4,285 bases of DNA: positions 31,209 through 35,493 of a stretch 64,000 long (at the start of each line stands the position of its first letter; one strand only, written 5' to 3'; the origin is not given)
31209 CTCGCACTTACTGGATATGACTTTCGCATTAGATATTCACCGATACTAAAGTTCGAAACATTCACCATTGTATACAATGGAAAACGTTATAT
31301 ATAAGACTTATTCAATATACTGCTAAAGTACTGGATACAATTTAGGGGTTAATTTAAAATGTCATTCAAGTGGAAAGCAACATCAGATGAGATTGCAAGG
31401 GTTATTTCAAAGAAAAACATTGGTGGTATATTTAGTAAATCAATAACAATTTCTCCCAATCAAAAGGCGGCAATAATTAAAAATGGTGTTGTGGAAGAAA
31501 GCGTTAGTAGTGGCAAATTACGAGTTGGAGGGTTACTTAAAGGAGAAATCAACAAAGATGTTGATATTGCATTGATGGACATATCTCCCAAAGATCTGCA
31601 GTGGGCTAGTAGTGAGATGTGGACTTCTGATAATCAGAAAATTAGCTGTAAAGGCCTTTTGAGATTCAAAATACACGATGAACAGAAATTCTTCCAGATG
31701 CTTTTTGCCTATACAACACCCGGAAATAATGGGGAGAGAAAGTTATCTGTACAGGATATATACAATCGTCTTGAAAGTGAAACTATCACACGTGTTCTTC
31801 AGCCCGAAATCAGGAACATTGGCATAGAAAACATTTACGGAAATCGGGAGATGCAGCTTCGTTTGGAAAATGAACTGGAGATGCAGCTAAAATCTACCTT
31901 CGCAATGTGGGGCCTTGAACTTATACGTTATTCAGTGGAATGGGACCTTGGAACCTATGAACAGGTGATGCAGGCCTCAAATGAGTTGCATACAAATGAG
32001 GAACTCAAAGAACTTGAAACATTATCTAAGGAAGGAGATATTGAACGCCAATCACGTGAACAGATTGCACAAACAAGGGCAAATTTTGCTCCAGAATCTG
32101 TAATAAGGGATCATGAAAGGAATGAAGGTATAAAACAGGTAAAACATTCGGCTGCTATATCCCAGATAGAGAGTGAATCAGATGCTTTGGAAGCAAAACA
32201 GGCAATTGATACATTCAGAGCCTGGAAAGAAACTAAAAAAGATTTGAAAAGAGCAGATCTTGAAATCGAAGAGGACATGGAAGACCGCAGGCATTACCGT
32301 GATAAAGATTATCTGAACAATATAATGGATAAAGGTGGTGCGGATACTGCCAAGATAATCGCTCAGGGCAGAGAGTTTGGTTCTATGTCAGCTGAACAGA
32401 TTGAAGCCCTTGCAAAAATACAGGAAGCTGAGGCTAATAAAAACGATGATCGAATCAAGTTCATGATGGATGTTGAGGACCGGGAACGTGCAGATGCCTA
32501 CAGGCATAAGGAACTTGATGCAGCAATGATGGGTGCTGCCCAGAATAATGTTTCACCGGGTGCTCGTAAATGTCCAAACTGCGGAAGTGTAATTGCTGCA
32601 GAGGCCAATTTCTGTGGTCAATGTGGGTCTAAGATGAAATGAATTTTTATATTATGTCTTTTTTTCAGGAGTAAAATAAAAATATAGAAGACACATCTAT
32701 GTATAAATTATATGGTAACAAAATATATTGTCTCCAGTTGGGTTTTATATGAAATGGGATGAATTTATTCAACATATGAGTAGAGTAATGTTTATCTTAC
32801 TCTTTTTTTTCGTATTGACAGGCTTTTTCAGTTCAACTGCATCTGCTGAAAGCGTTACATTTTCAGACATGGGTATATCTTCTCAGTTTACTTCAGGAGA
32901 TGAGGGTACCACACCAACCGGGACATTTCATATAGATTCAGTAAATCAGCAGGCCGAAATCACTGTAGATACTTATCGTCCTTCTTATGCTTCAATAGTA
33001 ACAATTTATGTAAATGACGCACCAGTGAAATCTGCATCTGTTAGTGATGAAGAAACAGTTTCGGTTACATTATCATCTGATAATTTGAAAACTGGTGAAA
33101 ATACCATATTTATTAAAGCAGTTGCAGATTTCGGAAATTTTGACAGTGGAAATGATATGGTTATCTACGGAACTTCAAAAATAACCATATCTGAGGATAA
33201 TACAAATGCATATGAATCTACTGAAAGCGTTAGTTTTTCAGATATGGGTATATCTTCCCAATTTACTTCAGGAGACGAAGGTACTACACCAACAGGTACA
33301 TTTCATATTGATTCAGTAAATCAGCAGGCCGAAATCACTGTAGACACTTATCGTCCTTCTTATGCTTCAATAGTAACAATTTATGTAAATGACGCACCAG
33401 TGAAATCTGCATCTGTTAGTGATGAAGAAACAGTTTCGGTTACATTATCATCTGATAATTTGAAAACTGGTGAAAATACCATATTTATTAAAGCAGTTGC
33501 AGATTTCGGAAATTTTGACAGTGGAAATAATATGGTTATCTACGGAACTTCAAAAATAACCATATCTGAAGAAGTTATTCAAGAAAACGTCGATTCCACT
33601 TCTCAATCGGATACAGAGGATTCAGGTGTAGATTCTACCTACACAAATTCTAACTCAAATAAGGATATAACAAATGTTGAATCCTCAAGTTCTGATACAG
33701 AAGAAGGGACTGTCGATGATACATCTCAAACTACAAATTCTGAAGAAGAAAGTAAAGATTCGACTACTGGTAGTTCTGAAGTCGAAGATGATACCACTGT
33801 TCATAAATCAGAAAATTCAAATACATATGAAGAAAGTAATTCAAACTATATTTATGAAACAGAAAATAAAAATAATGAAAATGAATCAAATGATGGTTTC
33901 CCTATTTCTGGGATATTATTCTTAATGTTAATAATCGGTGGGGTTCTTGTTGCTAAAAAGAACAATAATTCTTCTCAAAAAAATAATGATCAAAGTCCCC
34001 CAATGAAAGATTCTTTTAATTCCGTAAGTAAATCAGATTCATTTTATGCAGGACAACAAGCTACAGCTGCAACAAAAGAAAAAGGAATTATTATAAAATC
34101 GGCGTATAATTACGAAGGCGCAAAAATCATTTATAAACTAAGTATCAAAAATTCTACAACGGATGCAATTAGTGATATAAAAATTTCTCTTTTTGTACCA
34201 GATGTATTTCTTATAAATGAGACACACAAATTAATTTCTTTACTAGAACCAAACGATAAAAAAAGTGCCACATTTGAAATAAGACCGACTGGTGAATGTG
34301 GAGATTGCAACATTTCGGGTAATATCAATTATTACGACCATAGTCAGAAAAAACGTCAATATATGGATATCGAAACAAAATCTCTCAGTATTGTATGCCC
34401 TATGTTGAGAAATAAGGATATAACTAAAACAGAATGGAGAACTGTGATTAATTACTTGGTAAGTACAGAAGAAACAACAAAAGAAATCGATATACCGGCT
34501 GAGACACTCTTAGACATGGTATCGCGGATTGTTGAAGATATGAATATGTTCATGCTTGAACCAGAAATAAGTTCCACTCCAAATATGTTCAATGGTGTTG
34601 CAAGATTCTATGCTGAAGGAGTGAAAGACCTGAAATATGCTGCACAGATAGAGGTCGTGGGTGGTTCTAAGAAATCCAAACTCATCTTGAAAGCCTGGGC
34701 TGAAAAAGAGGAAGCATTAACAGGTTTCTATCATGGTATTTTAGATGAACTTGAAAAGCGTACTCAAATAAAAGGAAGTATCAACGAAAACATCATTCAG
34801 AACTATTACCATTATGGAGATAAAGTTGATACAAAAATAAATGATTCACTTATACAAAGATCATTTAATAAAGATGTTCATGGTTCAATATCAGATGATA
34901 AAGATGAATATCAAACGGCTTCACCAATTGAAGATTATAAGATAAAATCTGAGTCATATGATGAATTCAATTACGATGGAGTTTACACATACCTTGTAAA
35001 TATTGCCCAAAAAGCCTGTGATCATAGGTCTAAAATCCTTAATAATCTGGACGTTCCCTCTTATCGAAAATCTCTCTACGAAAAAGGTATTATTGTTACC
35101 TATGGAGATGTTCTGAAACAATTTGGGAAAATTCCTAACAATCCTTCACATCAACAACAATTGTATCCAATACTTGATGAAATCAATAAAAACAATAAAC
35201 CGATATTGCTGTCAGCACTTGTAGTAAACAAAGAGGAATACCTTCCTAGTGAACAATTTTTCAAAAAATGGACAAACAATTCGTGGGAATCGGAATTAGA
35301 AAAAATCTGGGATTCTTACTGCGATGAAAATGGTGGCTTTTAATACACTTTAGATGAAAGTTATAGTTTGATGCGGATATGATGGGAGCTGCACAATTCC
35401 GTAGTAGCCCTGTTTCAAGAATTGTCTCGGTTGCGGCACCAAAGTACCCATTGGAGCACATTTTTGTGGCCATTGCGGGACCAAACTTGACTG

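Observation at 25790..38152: Island-borne ESCRT-III/Vps4 pair co-located with SPFH protein and a family of receptor-like membrane proteins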

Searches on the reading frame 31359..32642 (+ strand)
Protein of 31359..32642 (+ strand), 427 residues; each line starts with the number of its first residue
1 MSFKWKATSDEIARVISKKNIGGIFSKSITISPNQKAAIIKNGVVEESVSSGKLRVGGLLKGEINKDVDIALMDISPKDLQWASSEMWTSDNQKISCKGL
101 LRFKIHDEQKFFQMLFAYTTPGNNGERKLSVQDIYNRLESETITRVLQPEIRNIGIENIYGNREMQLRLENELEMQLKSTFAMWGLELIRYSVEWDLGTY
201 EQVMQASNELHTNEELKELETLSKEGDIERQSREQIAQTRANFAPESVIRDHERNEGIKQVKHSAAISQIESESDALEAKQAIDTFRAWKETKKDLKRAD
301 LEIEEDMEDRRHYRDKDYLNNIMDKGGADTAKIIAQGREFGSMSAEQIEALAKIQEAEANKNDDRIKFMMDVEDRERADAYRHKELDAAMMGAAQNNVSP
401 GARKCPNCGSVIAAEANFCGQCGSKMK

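Call 5: search_protein_families(library=pfam, proteins=[window:31359-32642:+], max_evalue=0.1)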
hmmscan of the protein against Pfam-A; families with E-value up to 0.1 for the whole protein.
window:31359-32642:+ (427 aa): 10 families
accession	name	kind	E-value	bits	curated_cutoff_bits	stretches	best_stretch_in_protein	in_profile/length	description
PF01145.31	Band_7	-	4.5e-07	30.5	23.6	1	30-194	2-143/176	SPFH domain / Band 7 family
PF13248.11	Zn_ribbon_3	-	7.6e-07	28.8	27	1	404-426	4-26/26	zinc-ribbon domain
PF13240.11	Zn_Ribbon_1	-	1.1e-06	28.6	25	1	404-425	1-22/23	zinc-ribbon domain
PF12773.13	DZR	-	2.3e-05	24.9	27.3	1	403-423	25-45/45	Double zinc ribbon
PF24463.1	DUF7577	-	6e-05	23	28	1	402-424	2-24/27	Domain of unknown function (DUF7577)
PF17032.10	Zn_ribbon_15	-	0.00063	20.9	28.9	1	397-423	51-73/73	zinc-ribbon family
PF09297.16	Zn_ribbon_NUD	-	0.0054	16.9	24.8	0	417-427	4-14/32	NADH pyrophosphatase zinc ribbon domain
PF24460.1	DUF7575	-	0.015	15.1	28.5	1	401-424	2-25/28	Domain of unknown function (DUF7575)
PF18912.6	DZR_2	-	0.018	15.3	27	1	403-426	8-31/56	Double zinc ribbon domain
PF12172.15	zf-ChsH2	-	0.06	13.6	23.2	1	402-424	11-33/37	ChsH2, rubredoxin-like zinc ribbon domain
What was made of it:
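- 31359..32642 (+): SPFH (Band 7) protein of 427 aa with a coiled coil and a C-terminal zinc ribbon. No TM helix was found by hydropathy. Band_7 E=4.5e-7 and Zn_ribbon_3 E=7.6e-7 (call 5).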

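Call 13: search_protein_families(library=ncbifam, proteins=[window:31359-32642:+], max_evalue=0.01)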
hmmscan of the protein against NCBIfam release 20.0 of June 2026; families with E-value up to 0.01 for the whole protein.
window:31359-32642:+ (427 aa): 1 family
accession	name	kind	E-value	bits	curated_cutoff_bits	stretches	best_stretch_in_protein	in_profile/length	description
NF001669.0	PRK00432.1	equivalog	0.0096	15.9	54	0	395-423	19-50/58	30S ribosomal protein S27ae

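Call 76: search_protein_families(library=padloc, proteins=[window:31359-32642:+], max_evalue=0.001)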
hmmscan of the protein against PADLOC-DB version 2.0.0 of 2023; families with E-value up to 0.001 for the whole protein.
window:31359-32642:+ (427 aa): 0 families

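Call 77: search_solved_structures(query=window:31359-32642:+, max_evalue=1)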
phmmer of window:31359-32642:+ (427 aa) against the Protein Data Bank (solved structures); distinct sequences matched with E-value up to 1: 1.
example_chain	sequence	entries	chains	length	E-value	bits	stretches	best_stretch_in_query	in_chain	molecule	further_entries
8kaa_A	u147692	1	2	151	0.99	11.9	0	120-173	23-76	ester cyclase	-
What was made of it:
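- Tried and rejected: The SPFH protein has no close solved relative by sequence (call 77).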

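Call 91: list_cluster_members(proteins=[P0001, window:31359-32642:+, window:26281-27852:-, window:28103-29278:-, window:29322-30209:-])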
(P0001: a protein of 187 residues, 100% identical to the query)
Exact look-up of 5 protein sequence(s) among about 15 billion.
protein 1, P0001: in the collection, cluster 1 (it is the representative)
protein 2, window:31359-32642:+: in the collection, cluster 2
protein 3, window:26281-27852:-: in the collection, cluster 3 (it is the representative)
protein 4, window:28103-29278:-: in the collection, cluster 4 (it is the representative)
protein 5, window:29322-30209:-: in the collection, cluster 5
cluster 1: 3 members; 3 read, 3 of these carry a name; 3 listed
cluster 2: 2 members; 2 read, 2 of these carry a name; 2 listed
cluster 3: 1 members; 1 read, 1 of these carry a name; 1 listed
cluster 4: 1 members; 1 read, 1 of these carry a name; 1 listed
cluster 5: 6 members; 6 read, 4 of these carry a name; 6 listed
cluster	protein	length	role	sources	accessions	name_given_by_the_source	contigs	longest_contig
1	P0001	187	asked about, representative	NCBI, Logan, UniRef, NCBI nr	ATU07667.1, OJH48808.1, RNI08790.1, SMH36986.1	hypothetical protein [Methanohalophilus portucalensis] | Snf7 family protein n=2 Tax=Methanohalophilus portucalensis TaxID=39664 ...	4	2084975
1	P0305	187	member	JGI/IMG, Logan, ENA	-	hypothetical protein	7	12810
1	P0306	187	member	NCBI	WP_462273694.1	hypothetical protein [Methanohalophilus sp.]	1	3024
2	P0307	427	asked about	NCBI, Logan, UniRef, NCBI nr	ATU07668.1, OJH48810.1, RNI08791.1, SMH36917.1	SPFH domain-containing protein [Methanohalophilus portucalensis] | Zinc-ribbon domain-containing protein n=2 Tax=Methanohalophilus portucalensis TaxID=39664 ...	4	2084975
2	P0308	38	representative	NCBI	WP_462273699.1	zinc ribbon domain-containing protein [Methanohalophilus sp.]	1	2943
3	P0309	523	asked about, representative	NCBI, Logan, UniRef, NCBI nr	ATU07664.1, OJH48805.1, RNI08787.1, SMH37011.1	hypothetical protein [Methanohalophilus portucalensis] | Uncharacterized protein n=2 Tax=Methanohalophilus portucalensis TaxID=39664 ...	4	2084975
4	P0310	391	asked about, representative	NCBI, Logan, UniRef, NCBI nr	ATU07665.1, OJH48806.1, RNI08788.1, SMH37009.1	MarR family transcriptional regulator [Methanohalophilus portucalensis] | MarR family transcriptional regulator n=2 Tax=Methanohalophilus portucalensis TaxID=39664 ...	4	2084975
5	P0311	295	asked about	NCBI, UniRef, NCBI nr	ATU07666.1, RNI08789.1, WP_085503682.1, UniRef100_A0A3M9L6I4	ATP-binding protein [Methanohalophilus portucalensis] | ATP-binding protein n=3 Tax=Methanohalophilus portucalensis TaxID=39664 ...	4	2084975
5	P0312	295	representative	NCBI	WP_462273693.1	ATP-binding protein [Methanohalophilus sp.]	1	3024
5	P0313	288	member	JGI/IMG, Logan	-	transitional endoplasmic reticulum ATPase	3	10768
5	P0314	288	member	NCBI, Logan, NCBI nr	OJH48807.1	hypothetical protein MPF_1655 [Methanohalophilus portucalensis FDF-1]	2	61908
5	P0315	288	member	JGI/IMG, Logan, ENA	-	-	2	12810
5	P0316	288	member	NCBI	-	-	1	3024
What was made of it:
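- The 295-aa AAA ORF is WP_085503682.1 (call 91).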

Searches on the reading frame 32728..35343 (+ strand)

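Call 5: search_protein_families(library=pfam, proteins=[window:32728-35343:+], max_evalue=0.1)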
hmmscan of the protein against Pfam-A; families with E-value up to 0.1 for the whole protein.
window:32728-35343:+ (871 aa): 5 families
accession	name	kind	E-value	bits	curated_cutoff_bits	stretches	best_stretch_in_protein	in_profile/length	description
PF14683.12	CBM-like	-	9.9e-05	22.7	27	0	191-263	58-146/160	Polysaccharide lyase family 4, domain III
PF14115.11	YuzL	-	0.013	16.4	27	0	46-75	7-38/41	YuzL-like protein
PF10633.15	NPCBM_assoc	-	0.051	14.2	24.4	0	464-521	4-61/78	NPCBM-associated, NEW3 domain of alpha-galactosidase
PF16514.10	NADH-UOR_E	-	0.074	13.8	25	0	117-145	22-50/74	putative NADH-ubiquinone oxidoreductase chain E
PF15428.11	Imm26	-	0.082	13.6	23.3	0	533-583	39-90/107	Immunity protein 26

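Call 13: search_protein_families(library=ncbifam, proteins=[window:32728-35343:+], max_evalue=0.01)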
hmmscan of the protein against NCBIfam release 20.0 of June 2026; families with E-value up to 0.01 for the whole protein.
window:32728-35343:+ (871 aa): 1 family
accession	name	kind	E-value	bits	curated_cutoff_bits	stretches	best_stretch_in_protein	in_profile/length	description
NF045535.1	Sel_Asgard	equivalog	0.002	18.1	132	1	606-711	20-118/195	putative selenocysteine system protein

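Call 76: search_protein_families(library=padloc, proteins=[window:32728-35343:+], max_evalue=0.001)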
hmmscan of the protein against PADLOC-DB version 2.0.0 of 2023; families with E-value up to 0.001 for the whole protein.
window:32728-35343:+ (871 aa): 0 families
